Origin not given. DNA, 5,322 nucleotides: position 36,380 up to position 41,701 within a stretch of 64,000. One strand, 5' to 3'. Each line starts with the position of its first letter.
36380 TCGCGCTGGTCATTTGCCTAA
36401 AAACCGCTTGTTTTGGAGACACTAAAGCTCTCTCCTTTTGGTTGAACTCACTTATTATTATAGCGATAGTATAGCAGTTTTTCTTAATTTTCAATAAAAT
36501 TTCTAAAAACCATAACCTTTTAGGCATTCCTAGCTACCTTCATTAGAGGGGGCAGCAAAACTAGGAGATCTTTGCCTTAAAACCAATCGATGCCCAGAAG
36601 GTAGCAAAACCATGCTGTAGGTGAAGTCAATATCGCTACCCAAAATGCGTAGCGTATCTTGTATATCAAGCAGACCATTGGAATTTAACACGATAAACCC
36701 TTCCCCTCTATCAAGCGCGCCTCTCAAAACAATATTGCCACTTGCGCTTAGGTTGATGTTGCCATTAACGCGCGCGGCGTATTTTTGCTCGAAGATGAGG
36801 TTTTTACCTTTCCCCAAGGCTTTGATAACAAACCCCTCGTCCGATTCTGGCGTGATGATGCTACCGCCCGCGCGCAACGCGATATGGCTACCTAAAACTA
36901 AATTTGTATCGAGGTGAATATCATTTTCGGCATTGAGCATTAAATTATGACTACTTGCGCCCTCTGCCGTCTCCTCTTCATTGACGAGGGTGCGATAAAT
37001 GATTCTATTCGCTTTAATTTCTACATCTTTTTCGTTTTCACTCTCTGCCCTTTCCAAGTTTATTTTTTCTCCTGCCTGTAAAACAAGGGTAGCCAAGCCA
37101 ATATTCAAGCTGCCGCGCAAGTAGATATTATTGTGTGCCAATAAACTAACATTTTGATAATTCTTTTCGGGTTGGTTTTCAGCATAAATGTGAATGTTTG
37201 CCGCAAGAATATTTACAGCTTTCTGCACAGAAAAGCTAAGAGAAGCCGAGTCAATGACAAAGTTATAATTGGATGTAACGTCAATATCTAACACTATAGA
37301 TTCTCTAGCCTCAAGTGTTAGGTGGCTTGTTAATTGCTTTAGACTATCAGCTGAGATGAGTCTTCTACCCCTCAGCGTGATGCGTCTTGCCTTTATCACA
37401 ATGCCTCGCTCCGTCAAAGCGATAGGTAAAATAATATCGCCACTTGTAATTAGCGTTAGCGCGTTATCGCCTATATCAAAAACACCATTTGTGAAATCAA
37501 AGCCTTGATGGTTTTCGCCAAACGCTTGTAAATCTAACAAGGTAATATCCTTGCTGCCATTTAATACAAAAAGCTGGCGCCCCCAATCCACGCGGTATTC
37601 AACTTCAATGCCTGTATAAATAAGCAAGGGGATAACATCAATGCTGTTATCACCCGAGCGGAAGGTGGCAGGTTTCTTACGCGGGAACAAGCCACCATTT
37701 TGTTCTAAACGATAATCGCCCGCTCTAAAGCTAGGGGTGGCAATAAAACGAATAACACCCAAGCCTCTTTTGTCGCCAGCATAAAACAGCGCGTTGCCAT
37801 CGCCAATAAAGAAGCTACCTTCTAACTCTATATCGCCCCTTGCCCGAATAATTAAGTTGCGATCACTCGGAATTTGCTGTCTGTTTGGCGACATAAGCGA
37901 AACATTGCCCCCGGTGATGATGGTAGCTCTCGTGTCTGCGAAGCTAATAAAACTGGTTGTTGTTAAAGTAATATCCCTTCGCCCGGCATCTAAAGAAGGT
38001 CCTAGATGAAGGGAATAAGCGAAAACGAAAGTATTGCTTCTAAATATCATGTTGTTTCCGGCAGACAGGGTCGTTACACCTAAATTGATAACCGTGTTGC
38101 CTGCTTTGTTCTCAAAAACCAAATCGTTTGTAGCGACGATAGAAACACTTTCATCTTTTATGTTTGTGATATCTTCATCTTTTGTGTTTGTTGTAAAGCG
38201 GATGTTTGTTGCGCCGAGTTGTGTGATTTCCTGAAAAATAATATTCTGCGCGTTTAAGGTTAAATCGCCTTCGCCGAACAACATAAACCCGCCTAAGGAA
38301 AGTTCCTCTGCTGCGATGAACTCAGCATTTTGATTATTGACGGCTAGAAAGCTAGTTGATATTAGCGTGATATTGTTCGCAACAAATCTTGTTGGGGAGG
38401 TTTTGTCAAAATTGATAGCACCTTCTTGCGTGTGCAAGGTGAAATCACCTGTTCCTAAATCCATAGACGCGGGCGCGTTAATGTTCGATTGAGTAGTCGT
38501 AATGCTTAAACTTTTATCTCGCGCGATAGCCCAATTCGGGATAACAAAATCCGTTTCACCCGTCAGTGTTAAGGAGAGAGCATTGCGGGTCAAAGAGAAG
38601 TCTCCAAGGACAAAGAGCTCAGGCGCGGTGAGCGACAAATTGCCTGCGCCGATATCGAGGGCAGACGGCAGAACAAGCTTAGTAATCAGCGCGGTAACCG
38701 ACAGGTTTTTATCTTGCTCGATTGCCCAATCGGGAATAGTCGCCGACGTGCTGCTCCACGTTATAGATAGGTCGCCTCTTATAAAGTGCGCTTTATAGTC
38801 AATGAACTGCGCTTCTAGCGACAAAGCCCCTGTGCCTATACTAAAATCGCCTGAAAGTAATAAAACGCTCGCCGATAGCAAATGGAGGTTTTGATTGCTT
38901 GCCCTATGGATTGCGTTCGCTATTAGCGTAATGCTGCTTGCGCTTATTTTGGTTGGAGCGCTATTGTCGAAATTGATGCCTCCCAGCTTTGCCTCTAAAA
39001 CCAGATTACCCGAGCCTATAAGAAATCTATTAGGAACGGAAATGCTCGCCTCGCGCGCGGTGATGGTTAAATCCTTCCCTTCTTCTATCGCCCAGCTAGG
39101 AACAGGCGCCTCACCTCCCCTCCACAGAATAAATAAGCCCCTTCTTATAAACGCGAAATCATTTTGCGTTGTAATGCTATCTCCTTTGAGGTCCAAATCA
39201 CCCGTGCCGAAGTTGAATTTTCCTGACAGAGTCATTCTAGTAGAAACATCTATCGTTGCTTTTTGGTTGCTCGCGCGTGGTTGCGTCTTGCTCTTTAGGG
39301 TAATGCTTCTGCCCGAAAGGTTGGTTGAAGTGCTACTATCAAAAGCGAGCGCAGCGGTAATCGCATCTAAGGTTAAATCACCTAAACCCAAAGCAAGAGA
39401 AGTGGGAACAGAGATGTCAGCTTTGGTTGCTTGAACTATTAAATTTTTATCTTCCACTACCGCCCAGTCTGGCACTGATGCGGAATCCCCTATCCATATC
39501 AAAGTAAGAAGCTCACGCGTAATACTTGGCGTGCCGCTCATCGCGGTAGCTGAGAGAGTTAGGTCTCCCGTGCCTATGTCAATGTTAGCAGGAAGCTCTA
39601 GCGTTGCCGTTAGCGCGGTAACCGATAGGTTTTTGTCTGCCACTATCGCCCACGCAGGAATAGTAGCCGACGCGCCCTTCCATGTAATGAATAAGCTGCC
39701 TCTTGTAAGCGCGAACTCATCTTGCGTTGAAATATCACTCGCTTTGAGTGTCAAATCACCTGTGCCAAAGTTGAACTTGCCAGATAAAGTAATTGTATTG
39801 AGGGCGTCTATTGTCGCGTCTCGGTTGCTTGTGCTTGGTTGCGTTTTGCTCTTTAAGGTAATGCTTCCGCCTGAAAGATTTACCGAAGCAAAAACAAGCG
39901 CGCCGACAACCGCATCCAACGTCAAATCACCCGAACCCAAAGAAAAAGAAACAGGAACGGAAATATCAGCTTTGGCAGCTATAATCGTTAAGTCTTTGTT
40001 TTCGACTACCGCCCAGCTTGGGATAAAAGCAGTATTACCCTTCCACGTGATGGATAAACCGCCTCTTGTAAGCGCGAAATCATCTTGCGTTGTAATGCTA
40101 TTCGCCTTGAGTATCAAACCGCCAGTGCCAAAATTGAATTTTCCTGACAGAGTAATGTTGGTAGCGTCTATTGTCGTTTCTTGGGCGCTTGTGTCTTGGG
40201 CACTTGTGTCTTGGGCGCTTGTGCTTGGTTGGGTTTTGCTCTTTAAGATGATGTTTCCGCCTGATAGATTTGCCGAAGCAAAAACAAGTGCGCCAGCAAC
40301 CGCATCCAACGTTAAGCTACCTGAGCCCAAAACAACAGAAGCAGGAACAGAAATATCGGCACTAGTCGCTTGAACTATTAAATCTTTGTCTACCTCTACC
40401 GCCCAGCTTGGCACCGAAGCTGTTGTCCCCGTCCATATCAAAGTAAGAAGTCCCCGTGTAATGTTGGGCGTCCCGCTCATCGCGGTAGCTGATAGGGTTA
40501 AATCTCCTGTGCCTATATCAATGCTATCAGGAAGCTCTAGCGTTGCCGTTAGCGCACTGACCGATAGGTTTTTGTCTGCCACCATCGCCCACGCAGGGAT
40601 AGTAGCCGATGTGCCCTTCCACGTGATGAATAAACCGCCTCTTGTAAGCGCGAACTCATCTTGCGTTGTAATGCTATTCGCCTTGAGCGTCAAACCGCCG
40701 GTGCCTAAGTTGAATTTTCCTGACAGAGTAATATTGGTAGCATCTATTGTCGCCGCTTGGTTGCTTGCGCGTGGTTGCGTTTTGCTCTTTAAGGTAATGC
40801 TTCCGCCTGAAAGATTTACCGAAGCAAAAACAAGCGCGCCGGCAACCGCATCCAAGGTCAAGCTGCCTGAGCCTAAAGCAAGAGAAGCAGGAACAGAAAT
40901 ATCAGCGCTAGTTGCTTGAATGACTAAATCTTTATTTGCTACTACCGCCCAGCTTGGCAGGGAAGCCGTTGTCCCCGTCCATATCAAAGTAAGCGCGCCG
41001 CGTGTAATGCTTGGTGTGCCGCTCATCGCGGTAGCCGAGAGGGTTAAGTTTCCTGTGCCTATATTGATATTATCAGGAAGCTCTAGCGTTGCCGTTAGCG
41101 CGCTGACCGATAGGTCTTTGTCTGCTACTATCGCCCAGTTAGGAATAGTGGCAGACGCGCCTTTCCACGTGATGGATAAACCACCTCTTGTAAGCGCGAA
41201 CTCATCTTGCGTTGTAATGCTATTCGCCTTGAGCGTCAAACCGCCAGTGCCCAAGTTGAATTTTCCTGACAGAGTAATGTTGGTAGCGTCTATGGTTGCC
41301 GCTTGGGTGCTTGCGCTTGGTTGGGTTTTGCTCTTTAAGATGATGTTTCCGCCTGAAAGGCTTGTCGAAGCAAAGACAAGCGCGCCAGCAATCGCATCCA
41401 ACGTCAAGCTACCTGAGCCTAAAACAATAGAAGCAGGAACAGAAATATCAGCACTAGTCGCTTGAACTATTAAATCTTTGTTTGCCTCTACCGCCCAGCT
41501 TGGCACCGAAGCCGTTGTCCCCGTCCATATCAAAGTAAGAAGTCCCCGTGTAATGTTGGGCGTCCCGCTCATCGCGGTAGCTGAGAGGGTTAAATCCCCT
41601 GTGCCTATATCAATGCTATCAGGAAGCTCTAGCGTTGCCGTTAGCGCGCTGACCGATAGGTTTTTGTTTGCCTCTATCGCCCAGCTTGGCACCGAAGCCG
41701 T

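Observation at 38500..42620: About 4 kb of near-perfect ~540-nt tandem repeats inside the 3760-aa gene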

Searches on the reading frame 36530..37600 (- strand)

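Call 25: search_protein_families(library=pfam, proteins=[window:36530-37600:-], max_evalue=0.001)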
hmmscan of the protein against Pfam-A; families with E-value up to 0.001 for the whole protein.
window:36530-37600:- (356 aa): 1 family
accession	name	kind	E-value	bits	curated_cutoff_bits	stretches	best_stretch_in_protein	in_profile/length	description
PF10162.14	G8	-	0.00029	21.2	22.9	0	91-184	11-83/124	G8 domain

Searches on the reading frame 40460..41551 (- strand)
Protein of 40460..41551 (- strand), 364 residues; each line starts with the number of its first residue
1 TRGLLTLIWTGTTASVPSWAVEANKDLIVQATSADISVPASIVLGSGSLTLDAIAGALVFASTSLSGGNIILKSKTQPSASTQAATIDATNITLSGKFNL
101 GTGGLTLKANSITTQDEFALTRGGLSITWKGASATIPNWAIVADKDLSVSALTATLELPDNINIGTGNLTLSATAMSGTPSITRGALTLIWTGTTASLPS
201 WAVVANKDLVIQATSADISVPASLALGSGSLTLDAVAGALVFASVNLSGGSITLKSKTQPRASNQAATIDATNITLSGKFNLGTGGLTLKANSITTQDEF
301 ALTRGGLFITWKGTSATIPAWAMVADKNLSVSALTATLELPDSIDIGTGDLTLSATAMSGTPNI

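Call 16: find_homologous_proteins(query=window:40460-41551:-, max_evalue=0.00001)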
Query window:40460-41551:-: 8000 candidates shared short words with the query, none scored E <= 0.00001.
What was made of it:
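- Tried and rejected: With a 364-aa repeat query it returned nothing, probably because the word index was saturated by low-complexity words (call 16).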

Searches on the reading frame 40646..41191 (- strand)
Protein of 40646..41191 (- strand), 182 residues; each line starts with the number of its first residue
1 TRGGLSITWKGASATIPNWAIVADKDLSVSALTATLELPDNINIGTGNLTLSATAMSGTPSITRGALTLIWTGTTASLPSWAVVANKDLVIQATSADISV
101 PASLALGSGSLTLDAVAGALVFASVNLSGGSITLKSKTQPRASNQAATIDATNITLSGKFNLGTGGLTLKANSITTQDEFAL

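Call 30: search_protein_representatives(alignment_id=A1)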
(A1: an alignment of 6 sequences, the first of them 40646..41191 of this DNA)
Query: 6 sequences, 182 profile positions. Proteins with E-value up to 0.001 (for the whole library): 56; up to 1e-10: 27; up to 1e-30: 19. The best 56 are listed.
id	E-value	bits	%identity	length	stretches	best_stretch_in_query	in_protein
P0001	0.0e+00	2247.6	-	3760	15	1-182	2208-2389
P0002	1.8e-241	810.0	-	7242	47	10-169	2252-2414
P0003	6.9e-214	720.1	-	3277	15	2-170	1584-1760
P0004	5.6e-204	687.8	-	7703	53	41-178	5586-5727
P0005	7.9e-171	579.7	-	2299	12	26-169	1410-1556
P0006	1.4e-157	536.6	-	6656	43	35-172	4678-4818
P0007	1.5e-136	468.1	-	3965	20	12-173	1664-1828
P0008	6.6e-117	404.0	-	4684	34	20-172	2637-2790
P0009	3.5e-90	316.9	-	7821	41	91-172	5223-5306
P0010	2.9e-84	297.7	-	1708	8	20-176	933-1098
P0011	2.9e-72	258.6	-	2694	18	61-153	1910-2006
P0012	1.2e-57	210.9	-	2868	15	40-178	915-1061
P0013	1.3e-51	191.3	-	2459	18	95-171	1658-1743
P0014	1.7e-40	155.0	-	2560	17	64-171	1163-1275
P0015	7.9e-37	143.1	-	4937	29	22-147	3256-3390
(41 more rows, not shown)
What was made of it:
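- Tried and rejected: The exhaustive HMM search (call 30) replaced it.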

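Call 34: list_cluster_members(proteins=[P0001, P0003, P0005, P0002, P0004, P0007])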
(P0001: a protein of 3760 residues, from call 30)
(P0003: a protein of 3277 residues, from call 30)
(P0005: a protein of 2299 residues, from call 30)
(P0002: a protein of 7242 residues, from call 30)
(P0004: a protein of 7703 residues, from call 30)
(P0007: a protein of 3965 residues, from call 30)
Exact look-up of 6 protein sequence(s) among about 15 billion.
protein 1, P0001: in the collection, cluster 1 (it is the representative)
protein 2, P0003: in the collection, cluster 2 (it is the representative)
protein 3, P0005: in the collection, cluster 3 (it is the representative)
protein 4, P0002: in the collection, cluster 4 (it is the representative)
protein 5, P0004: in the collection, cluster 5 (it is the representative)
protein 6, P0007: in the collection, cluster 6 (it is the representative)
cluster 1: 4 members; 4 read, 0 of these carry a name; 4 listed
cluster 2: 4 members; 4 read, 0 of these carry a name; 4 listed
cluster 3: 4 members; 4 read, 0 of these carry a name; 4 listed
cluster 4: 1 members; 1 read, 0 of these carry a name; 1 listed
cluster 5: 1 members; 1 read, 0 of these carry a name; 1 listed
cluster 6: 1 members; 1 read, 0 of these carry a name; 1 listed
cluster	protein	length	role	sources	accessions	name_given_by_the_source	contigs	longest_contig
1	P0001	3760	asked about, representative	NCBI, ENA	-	-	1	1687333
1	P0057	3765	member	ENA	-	-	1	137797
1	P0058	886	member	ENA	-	-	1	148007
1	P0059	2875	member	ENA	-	-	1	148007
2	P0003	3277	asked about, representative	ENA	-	-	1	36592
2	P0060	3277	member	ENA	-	-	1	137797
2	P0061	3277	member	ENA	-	-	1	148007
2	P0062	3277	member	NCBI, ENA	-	-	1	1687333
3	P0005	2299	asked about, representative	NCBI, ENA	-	-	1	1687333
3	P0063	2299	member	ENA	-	-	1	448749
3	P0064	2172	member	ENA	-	-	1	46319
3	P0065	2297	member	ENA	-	-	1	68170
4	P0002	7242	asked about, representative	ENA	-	-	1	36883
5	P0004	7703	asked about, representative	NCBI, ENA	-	-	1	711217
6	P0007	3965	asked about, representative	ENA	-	-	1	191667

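Call 37: find_encoding_contigs(protein=P0001, flank=10000, max_places=6)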
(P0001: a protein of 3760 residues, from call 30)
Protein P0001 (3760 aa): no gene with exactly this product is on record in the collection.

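Call 38: find_encoding_contigs(protein=P0057, flank=10000, max_places=6)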
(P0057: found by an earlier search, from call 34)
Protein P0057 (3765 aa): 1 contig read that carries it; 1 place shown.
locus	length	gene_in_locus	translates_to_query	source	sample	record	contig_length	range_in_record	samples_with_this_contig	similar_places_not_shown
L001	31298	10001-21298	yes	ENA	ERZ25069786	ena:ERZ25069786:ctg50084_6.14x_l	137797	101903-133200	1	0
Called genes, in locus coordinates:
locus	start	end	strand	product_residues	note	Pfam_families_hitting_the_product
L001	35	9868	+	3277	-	-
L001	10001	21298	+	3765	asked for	PF05860:TPS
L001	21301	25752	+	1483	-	PF05860:TPS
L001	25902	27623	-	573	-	PF03235:GmrSD_N, PF07510:GmrSD_C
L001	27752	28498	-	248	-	PF00106:adh_short, PF08659:KR, PF13561:adh_short_C2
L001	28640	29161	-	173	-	-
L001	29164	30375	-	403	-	PF02384:N6_Mtase (weak), PF07669:Eco57I, PF05175:MTS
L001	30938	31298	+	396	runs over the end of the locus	PF00009:GTP_EFTU, PF03144:GTP_EFTU_D2, PF03143:GTP_EFTU_D3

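Call 39: find_encoding_contigs(protein=P0059, flank=10000, max_places=6)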
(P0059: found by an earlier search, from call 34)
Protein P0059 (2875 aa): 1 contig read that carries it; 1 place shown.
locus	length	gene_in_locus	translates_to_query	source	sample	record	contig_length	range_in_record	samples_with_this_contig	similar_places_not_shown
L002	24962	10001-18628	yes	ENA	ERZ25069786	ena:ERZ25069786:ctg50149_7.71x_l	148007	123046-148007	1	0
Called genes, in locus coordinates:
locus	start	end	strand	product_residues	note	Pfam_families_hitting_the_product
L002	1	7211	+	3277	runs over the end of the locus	-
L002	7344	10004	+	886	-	PF05860:TPS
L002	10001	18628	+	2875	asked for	-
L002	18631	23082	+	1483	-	PF05860:TPS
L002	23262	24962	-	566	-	?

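Call 45: find_related_loci(query=A1, collection=genome_contigs, flank=10000)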
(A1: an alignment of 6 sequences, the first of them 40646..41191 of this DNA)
Query A1 (182 aa) in genome_contigs; peptide patterns used: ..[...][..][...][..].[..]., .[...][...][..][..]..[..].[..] (x = any residue, [..] = any of these).
43 stretches matched a pattern, but none encodes a relative of the query by tblastn (E <= 1e-3).

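Call 58: search_solved_structures(query=A1, max_evalue=1)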
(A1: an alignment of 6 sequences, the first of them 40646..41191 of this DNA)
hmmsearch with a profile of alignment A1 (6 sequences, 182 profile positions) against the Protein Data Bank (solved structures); distinct sequences matched with E-value up to 1: 0.
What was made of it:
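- There is no sequence similarity to EtpA repeats or to any solved structure (call 58).
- Tried and rejected: A profile search of solved-structure sequences found nothing (call 58).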

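Call 60: find_encoding_contigs(protein=P0063, flank=10000, max_places=3)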
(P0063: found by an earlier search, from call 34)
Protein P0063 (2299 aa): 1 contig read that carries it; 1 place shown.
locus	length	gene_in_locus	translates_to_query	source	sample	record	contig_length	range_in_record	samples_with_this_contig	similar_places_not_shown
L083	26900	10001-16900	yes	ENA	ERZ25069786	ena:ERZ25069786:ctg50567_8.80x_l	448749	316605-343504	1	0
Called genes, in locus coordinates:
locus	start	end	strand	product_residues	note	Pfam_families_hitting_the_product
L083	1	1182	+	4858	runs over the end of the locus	-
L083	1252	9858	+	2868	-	PF05860:TPS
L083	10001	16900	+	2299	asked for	PF05860:TPS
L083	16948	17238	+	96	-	PF03960:ArsC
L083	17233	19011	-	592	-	PF00501:AMP-binding, PF13193:AMP-binding_C (weak)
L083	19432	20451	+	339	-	PF09335:VTT_dom, PF02600:DsbB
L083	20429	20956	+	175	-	PF03232:COQ7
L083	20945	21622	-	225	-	PF02230:Abhydrolase_2, PF00561:Abhydrolase_1 (faint), PF01738:DLH, PF00326:Peptidase_S9 (faint), PF20434:BD-FAE (faint)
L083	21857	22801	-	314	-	PF01012:ETF, PF00766:ETF_alpha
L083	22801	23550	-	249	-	PF01012:ETF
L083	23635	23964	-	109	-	PF02410:RsfS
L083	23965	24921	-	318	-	PF10017:Methyltransf_33, PF13649:Methyltransf_25 (weak)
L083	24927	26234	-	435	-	PF12867:DinB_2 (weak), PF03781:FGE-sulfatase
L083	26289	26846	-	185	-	PF01467:CTP_transf_like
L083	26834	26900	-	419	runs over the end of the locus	PF00171:Aldedh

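Call 66: find_encoding_contigs(protein=P0003, flank=10000, max_places=4)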
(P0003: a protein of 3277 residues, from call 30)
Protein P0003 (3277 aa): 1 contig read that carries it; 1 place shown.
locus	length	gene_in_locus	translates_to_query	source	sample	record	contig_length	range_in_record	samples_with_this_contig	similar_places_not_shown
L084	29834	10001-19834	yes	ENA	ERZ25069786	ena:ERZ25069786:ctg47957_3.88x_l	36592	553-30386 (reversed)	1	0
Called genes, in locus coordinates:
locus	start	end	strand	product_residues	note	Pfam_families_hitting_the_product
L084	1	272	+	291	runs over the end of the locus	-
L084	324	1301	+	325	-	PF03320:FBPase_glpX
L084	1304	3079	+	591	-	PF01368:DHH, PF02272:DHHA1, PF17768:RecJ_OB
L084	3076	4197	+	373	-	-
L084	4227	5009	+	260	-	-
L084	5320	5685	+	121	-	PF21157:DksA_N, PF01258:zf-dskA_traR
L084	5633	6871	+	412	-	PF00512:HisKA (weak), PF02518:HATPase_c, PF00072:Response_reg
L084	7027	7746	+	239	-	PF00561:Abhydrolase_1, PF12146:Hydrolase_4, PF12697:Abhydrolase_6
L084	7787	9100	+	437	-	PF17131:TP_0789-like (faint), PF07044:DUF1329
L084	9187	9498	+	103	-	PF04800:NDUS4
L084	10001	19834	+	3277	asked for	-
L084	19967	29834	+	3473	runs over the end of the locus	?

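Call 72: find_related_loci(query=A1, collection=metagenome_contigs, flank=10000)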
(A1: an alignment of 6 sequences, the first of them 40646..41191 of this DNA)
Query A1 (182 aa) in metagenome_contigs; peptide patterns used: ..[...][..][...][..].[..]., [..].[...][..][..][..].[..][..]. (x = any residue, [..] = any of these).
575 stretches matched a pattern, but none encodes a relative of the query by tblastn (E <= 1e-3).

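Call 73: find_encoding_contigs(protein=P0002, flank=10000, max_places=3)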
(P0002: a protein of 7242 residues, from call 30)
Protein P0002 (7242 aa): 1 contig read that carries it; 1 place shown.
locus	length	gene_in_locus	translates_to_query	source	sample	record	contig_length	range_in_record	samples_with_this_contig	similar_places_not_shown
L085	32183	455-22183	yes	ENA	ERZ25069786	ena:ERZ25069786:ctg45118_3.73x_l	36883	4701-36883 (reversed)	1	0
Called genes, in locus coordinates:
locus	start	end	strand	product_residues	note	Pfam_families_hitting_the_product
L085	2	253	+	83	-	?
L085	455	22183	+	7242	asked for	-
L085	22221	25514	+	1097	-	-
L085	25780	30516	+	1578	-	PF13156:Mrr_cat_2, PF04471:Mrr_cat (weak), PF00270:DEAD, PF04851:ResIII, PF00271:Helicase_C (weak), PF22240:ISP_coupler, PF02384:N6_Mtase (weak), PF18135:Type_ISP_C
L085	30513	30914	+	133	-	PF13711:DUF4160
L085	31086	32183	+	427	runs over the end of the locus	PF02771:Acyl-CoA_dh_N (weak), PF02770:Acyl-CoA_dh_M, PF00441:Acyl-CoA_dh_1, PF08028:Acyl-CoA_dh_2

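Call 74: find_encoding_contigs(protein=P0007, flank=10000, max_places=3)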
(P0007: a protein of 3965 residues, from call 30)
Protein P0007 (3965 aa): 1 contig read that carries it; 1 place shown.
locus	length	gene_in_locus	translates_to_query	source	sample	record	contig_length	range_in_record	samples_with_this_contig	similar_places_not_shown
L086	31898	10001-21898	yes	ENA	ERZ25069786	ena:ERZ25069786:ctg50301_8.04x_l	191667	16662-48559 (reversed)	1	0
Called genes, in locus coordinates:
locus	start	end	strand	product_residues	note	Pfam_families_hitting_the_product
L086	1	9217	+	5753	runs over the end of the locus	-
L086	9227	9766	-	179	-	PF08238:Sel1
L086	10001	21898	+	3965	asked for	PF05860:TPS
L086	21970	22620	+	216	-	-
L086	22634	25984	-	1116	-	PF02811:PHP, PF07733:DNA_pol3_alpha, PF17657:DNA_pol3_finger, PF14579:HHH_6, PF01336:tRNA_anti-codon (weak)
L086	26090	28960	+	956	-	PF00005:ABC_tran (faint), PF02463:SMC_N (faint), PF13555:AAA_29 (faint), PF13304:AAA_21 (faint), PF17760:UvrA_inter, PF17755:UvrA_DNA-bind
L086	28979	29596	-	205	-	PF06181:Urate_ox_N (weak)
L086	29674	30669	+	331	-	PF00291:PALP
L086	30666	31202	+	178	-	PF00583:Acetyltransf_1, PF13508:Acetyltransf_7 (weak)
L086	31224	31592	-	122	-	PF01521:Fe-S_biosyn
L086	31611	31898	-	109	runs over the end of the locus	PF01883:FeS_assembly_P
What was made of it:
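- On TpsA (type Vb secretion exoprotein): None is called next to related loci L001, L083, L085 or L086 (calls 38, 60, 73, 74).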
